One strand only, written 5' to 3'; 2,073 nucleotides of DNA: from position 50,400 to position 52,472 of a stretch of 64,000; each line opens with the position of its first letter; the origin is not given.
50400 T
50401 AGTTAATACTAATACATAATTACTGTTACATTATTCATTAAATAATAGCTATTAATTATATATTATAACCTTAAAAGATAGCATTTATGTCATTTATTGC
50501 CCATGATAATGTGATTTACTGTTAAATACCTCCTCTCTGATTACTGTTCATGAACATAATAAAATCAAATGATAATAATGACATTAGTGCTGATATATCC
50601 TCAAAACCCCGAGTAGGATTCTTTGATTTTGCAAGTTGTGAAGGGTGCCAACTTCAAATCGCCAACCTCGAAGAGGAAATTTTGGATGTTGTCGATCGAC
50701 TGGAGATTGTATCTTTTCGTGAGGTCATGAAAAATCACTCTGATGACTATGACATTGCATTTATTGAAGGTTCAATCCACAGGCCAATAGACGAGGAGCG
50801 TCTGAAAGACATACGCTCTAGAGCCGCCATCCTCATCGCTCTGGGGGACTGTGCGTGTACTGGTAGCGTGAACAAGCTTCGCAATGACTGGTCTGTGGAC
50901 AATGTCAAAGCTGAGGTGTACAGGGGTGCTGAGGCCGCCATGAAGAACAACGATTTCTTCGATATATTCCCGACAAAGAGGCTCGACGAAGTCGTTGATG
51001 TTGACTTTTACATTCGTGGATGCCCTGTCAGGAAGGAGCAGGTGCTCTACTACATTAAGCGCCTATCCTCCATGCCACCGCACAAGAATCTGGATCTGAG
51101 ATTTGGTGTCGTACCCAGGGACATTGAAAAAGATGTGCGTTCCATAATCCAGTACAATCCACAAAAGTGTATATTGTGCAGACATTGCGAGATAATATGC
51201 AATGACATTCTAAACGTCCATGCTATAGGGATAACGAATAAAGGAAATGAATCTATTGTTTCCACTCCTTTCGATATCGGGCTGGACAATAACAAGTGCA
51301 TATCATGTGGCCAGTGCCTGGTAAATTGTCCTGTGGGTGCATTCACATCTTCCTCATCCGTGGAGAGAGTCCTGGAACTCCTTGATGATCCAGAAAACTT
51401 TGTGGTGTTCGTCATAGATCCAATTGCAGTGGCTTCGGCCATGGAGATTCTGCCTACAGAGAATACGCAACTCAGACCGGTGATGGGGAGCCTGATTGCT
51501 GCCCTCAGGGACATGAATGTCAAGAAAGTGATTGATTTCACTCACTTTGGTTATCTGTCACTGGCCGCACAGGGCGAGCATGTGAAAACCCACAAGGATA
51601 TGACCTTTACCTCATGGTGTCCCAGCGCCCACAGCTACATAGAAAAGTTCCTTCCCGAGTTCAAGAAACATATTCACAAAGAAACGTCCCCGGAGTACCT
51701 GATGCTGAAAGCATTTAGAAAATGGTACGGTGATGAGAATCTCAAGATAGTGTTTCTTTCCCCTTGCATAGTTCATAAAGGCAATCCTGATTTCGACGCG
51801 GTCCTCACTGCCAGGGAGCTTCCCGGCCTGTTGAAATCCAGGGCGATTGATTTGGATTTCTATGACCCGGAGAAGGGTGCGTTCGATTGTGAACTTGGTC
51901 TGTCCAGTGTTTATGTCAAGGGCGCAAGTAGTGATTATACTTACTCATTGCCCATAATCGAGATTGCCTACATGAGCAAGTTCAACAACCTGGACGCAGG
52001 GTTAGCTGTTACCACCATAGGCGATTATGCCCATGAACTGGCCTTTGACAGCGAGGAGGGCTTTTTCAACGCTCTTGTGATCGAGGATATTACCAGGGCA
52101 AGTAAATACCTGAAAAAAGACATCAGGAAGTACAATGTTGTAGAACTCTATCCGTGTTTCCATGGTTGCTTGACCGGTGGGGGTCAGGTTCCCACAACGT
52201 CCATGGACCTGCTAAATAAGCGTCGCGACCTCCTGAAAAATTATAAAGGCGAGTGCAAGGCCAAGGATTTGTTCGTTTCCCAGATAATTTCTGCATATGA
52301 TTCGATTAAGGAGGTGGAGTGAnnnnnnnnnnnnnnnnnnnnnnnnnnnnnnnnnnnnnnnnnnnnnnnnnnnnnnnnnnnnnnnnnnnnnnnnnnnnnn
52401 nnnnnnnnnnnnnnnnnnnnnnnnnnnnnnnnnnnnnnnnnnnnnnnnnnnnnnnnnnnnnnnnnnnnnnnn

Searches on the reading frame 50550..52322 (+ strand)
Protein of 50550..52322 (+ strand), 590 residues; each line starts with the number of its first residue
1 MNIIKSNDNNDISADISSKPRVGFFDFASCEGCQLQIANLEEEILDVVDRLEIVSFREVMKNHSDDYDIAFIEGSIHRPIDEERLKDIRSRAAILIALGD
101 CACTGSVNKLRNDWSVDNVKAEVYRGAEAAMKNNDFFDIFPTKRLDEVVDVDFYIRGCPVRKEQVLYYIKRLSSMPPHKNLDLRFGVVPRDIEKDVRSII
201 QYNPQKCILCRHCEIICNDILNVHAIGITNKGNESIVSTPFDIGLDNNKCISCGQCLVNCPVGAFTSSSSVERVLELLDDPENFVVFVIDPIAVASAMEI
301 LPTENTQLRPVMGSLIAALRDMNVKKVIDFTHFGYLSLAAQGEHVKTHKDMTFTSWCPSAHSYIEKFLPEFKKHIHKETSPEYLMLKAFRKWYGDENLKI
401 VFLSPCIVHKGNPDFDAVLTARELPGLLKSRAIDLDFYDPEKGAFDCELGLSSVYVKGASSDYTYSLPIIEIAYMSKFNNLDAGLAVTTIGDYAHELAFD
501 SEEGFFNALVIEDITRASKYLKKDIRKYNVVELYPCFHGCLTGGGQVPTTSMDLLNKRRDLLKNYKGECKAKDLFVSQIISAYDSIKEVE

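Call 23: search_protein_families(library=pfam, proteins=[window:50550-52322:+])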
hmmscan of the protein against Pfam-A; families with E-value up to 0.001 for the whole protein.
window:50550-52322:+ (590 aa): 11 families
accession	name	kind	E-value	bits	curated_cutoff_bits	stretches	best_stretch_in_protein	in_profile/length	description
PF02906.19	Fe_hyd_lg_C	-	1.1e-24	87.9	22.1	1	292-544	7-245/245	Iron only hydrogenase large subunit, C-terminal domain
PF01058.29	Oxidored_q6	-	1.4e-23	83.5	27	1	30-171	1-127/128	NADH ubiquinone oxidoreductase, 20 Kd subunit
PF12837.12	Fer4_6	-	7.5e-10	38.7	25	1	246-265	5-24/24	4Fe-4S binding domain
PF12838.12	Fer4_7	-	9.5e-08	32.8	27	1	206-264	1-52/52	4Fe-4S dicluster domain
PF00037.32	Fer4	-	3.5e-07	30.2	21.1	1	246-266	4-24/24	4Fe-4S binding domain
PF13237.11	Fer4_10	-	1.9e-06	28.1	25.5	0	244-263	3-24/53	4Fe-4S dicluster domain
PF12797.12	Fer4_2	-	4.5e-06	26.7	24.5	0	245-262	5-22/22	4Fe-4S binding domain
PF13183.11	Fer4_8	-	1.8e-05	25.6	27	0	248-264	3-19/68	4Fe-4S dicluster domain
PF13187.11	Fer4_9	-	0.00027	21.4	27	0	206-264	1-51/52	4Fe-4S dicluster domain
PF13534.11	Fer4_17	-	0.00037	21.4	22.2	0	248-263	44-59/61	4Fe-4S dicluster domain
PF13484.11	Fer4_16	-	0.00062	20.9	30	0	249-268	1-20/66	4Fe-4S double cluster binding domain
